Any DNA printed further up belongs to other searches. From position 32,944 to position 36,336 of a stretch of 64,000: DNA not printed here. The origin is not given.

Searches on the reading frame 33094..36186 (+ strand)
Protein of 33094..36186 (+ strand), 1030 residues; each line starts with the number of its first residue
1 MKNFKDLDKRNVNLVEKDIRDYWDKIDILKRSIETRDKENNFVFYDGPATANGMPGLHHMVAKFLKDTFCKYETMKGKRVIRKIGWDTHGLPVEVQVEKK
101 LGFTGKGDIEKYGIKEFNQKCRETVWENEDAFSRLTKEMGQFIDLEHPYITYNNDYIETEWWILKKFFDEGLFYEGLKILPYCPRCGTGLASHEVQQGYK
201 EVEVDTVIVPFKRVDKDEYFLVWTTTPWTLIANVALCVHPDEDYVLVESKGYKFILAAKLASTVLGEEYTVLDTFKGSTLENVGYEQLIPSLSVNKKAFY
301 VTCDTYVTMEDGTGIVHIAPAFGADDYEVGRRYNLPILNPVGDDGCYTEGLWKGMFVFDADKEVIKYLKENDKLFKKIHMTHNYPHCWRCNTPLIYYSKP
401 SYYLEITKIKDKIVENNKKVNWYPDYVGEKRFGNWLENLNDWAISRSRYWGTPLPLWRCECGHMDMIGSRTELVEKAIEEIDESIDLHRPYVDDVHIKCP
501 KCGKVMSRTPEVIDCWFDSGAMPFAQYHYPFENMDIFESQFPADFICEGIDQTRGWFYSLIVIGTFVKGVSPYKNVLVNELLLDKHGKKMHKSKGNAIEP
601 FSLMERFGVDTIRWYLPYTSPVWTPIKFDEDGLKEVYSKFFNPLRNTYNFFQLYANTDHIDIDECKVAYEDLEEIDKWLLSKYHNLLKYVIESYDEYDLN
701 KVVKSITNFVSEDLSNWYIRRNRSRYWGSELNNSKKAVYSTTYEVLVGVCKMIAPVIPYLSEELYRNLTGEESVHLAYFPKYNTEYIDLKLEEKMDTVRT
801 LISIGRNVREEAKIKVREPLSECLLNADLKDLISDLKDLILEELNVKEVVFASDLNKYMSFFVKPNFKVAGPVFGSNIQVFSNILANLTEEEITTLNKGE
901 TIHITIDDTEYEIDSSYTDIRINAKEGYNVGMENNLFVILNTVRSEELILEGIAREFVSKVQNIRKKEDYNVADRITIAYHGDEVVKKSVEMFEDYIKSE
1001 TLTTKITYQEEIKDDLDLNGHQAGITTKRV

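Call 35: search_protein_families(library=ncbifam, proteins=[window:33094-36186:+], max_evalue=0.00001)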
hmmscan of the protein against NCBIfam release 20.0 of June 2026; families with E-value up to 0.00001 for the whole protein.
window:33094-36186:+ (1030 aa): 15 families
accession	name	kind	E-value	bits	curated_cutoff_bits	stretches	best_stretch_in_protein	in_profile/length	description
TIGR00392.1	ileS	equivalog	9.5e-283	940.5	621.4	1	9-828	5-852/861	isoleucine--tRNA ligase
NF000258.1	MupB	exception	1.3e-266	887.3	1900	1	12-1008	4-1007/1033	mupirocin-resistant isoleucine--tRNA ligase MupB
NF000257.1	MupA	exception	3.6e-265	882.4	1900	1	16-1004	9-997/1024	mupirocin-resistant isoleucine--tRNA ligase MupA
TIGR00422.1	valS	equivalog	3.8e-135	452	612.1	2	298-891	253-826/863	valine--tRNA ligase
NF009687.0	PRK13208.1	equivalog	3.6e-127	425.6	738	2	297-854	251-791/801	valine--tRNA ligase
NF040702.1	ileS_w_GNAT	exception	3.1e-120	402.6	1999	2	256-773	454-961/1100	isoleucine--tRNA ligase, N-acetyltransferase domain-containing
NF004349.1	PRK05729.1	equivalog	4e-116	389.3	704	2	294-853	243-771/860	valine--tRNA ligase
NF011492.0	PRK14900.1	equivalog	1.7e-73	248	1783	2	301-850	265-797/1044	valine--tRNA ligase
NF000540.1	alt_ValS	exception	1.7e-64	218.2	900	2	353-830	338-805/827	valine--tRNA ligase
NF008957.0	PRK12300.1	subfamily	7.8e-48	163.1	677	2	574-816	612-827/946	leucine--tRNA ligase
TIGR00395.1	leuS_arch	equivalog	2e-45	155.2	648.5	2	15-327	3-316/938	leucine--tRNA ligase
TIGR00396.1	leuS_bact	equivalog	1.2e-43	149.4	548.4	3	585-824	601-807/843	leucine--tRNA ligase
TIGR00398.1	metG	equivalog_domain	1.3e-29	103.3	336.35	2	573-772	312-505/530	methionine--tRNA ligase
NF001100.0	PRK00133.1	equivalog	4.5e-19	68.4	587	1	572-771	314-505/676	methionine--tRNA ligase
NF008900.0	PRK12267.1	equivalog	4.3e-18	65.1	598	1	511-774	223-482/648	methionine--tRNA ligase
